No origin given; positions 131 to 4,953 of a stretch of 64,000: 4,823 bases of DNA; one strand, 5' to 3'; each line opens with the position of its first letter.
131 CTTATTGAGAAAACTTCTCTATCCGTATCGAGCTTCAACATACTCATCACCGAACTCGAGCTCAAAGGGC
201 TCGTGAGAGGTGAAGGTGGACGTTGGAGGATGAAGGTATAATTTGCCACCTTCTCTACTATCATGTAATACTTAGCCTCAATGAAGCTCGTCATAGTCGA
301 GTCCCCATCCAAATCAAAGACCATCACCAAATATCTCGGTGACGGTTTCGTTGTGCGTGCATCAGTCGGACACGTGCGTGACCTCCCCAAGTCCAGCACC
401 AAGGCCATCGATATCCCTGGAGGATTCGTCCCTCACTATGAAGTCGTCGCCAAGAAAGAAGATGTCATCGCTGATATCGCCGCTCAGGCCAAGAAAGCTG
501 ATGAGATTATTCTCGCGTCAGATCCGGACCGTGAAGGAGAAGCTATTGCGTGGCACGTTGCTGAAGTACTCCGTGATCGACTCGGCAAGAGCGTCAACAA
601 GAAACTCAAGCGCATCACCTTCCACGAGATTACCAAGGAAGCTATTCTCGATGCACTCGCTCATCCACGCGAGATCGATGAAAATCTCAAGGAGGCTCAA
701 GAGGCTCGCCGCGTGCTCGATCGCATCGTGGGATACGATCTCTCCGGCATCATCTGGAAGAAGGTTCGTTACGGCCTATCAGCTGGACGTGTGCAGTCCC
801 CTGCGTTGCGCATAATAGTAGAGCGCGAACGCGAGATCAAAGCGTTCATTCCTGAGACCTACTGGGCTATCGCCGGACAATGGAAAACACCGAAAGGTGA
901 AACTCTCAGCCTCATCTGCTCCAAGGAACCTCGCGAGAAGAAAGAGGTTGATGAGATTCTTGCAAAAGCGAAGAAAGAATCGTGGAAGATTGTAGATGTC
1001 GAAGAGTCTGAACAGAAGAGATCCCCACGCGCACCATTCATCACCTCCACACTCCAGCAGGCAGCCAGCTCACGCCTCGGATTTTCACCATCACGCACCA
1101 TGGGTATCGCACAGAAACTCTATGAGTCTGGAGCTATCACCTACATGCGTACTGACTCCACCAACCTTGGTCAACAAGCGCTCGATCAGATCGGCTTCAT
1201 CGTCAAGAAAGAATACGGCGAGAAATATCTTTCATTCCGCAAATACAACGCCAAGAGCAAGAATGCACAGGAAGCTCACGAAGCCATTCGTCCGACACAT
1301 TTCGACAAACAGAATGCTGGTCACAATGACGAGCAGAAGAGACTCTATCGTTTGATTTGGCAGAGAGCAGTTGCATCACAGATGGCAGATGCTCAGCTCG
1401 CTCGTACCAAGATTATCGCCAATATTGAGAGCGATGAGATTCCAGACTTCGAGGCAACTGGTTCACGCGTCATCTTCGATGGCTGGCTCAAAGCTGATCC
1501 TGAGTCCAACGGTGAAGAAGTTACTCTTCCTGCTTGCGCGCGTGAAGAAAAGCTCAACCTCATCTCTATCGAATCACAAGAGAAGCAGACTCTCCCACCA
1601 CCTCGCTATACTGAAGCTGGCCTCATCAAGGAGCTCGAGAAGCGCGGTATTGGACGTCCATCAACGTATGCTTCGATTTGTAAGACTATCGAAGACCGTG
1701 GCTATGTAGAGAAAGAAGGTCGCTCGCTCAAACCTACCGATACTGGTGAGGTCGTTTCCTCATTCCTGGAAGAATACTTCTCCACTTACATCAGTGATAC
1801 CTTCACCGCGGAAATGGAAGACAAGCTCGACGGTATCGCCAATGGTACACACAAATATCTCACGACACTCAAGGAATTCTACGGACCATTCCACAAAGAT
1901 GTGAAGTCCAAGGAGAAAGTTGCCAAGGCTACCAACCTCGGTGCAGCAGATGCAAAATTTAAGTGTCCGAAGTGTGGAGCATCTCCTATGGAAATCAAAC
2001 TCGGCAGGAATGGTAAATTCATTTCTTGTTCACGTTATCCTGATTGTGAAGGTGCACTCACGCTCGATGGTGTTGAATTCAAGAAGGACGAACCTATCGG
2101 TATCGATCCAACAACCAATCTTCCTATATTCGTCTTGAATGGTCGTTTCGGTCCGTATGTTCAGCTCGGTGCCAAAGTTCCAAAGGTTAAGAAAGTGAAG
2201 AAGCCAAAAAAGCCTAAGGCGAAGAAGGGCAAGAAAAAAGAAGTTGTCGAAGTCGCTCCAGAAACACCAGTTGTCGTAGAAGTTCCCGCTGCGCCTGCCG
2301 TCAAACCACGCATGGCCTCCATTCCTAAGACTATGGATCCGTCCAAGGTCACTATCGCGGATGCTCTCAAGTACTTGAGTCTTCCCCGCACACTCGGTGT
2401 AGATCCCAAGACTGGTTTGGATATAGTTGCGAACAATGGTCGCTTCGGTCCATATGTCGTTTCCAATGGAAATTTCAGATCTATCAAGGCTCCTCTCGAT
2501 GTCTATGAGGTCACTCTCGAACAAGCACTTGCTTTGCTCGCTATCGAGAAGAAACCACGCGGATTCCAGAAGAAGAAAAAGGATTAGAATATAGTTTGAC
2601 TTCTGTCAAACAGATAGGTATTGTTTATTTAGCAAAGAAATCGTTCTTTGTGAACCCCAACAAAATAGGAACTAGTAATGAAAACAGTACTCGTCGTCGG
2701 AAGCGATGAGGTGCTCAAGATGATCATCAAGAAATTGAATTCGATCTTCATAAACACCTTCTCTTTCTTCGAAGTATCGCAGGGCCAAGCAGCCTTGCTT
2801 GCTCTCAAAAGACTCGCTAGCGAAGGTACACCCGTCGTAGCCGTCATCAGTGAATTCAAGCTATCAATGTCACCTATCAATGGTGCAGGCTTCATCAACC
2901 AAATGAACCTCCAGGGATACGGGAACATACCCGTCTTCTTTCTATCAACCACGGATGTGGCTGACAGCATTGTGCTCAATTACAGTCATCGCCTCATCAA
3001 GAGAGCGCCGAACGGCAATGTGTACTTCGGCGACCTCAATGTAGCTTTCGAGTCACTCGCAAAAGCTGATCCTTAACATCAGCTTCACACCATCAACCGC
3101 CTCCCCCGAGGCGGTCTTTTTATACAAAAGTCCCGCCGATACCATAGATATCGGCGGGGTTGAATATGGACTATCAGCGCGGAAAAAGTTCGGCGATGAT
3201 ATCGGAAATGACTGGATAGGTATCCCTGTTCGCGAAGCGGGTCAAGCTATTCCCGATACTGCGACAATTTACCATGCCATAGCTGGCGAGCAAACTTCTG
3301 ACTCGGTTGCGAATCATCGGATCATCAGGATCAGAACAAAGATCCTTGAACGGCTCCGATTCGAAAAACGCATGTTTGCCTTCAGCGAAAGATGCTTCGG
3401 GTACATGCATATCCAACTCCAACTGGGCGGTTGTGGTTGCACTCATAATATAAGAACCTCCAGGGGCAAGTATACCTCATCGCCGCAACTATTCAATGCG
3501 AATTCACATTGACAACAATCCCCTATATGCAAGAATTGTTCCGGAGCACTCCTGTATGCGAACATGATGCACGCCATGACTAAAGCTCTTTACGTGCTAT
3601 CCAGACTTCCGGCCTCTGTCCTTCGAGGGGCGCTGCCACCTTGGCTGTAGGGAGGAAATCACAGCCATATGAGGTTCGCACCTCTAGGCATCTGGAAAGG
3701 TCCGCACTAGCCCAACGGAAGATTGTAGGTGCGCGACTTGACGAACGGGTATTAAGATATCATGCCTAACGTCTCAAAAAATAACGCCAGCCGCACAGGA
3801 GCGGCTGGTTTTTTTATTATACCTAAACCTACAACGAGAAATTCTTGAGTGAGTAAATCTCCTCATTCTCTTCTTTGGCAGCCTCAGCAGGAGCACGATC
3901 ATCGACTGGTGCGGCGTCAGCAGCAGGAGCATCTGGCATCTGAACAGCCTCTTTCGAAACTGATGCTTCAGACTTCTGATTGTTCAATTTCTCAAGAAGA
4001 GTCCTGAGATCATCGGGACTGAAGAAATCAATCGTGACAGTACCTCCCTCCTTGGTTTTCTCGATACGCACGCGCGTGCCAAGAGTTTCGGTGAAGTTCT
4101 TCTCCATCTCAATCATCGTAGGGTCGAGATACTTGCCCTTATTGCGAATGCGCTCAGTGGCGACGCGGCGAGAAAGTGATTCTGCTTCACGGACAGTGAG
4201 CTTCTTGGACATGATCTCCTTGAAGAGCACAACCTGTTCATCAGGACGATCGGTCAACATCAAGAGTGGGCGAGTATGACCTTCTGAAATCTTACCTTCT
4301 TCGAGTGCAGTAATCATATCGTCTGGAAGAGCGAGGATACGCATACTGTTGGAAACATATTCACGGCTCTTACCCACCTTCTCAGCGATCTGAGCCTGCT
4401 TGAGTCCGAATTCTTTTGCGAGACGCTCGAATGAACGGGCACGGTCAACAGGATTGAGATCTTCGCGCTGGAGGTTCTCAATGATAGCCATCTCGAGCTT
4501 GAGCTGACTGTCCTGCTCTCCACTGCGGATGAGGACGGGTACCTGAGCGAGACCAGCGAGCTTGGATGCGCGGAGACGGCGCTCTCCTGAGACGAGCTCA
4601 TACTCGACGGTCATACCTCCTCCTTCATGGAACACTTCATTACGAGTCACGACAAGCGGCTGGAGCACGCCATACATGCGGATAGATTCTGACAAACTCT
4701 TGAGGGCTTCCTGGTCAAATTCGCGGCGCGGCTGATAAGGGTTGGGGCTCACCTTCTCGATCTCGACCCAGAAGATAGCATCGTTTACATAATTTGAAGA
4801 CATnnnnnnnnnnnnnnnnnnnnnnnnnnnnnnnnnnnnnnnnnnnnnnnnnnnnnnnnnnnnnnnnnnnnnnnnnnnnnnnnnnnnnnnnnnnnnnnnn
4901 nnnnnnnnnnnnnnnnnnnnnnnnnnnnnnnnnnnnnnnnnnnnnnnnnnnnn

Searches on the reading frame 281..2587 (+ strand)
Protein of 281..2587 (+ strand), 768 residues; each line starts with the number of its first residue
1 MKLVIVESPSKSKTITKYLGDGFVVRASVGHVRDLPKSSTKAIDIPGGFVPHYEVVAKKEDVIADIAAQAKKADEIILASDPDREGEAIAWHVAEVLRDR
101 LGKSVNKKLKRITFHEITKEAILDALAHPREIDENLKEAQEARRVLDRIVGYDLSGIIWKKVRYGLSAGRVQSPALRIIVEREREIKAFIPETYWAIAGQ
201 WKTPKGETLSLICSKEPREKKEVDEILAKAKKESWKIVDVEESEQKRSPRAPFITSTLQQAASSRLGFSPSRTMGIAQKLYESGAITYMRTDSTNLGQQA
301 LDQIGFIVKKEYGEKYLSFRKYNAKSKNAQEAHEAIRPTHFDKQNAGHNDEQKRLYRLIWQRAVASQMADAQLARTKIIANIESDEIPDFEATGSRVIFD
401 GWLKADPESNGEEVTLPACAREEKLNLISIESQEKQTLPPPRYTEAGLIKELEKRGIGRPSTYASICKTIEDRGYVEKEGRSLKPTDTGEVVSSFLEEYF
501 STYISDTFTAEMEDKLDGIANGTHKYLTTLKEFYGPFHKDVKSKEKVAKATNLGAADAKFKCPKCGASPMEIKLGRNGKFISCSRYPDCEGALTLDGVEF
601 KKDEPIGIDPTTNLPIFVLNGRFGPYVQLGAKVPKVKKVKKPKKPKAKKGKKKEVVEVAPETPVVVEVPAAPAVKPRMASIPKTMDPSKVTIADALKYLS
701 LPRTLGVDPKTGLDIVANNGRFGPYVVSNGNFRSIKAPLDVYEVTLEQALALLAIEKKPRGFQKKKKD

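Call 8: search_protein_families(library=pfam, proteins=[window:281-2587:+], max_evalue=0.001)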
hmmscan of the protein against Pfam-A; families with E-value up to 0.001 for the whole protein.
window:281-2587:+ (768 aa): 4 families
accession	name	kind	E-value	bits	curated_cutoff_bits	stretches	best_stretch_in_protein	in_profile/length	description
PF01131.25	Topoisom_bac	-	2.8e-123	412.4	35.1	1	132-529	2-409/411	DNA topoisomerase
PF13368.11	Toprim_C_rpt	-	3.8e-29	100.8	22.3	2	708-759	1-52/57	Topoisomerase C-terminal repeat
PF01751.28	Toprim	-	2.5e-22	79.3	23.1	1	2-117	1-96/96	Toprim domain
PF01396.24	Zn_ribbon_Top1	-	2.4e-12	46.9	32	1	561-591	3-32/39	Topoisomerase DNA binding C4 zinc finger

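Call 66: find_encoding_contigs(protein=window:281-2587:+, flank=10000, max_places=2)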
Protein window:281-2587:+ (768 aa): 1 contig read that carries it; 1 place shown.
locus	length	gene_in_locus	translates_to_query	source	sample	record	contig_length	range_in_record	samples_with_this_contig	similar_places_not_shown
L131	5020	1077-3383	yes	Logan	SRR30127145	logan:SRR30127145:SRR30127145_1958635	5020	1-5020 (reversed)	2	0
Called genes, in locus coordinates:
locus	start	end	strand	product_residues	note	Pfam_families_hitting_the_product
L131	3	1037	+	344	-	?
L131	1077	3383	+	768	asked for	PF01751:Toprim, PF01131:Topoisom_bac, PF01396:Zn_ribbon_Top1, PF13368:Toprim_C_rpt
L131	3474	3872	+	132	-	-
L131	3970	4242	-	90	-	-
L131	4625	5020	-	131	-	?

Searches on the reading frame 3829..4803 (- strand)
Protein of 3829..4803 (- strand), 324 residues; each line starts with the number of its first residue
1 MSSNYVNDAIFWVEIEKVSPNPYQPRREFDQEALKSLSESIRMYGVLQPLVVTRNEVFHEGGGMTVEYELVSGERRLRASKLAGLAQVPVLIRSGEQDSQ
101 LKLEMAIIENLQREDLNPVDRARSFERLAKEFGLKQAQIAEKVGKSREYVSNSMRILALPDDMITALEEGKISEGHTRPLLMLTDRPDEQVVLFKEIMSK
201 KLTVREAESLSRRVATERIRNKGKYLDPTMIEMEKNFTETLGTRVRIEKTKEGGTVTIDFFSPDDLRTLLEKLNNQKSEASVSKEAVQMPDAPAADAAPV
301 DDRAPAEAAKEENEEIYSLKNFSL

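Call 44: search_protein_families(library=pfam, proteins=[window:3829-4803:-], max_evalue=0.001)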
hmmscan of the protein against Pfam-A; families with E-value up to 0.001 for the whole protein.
window:3829-4803:- (324 aa): 4 families
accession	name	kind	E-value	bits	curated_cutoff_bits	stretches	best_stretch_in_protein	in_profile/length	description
PF17762.8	HTH_ParB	-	3e-31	108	22.6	1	114-214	1-100/102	ParB HTH domain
PF02195.25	ParB_N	-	2.3e-27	95.3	26.3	1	13-112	6-95/95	ParB N-terminal domain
PF23552.2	ParB_C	-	1.9e-08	34.1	23.8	1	227-273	2-49/50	ParB dimerisation domain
PF08535.16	KorB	-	0.00012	22.3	22.3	1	133-174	3-44/89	KorB domain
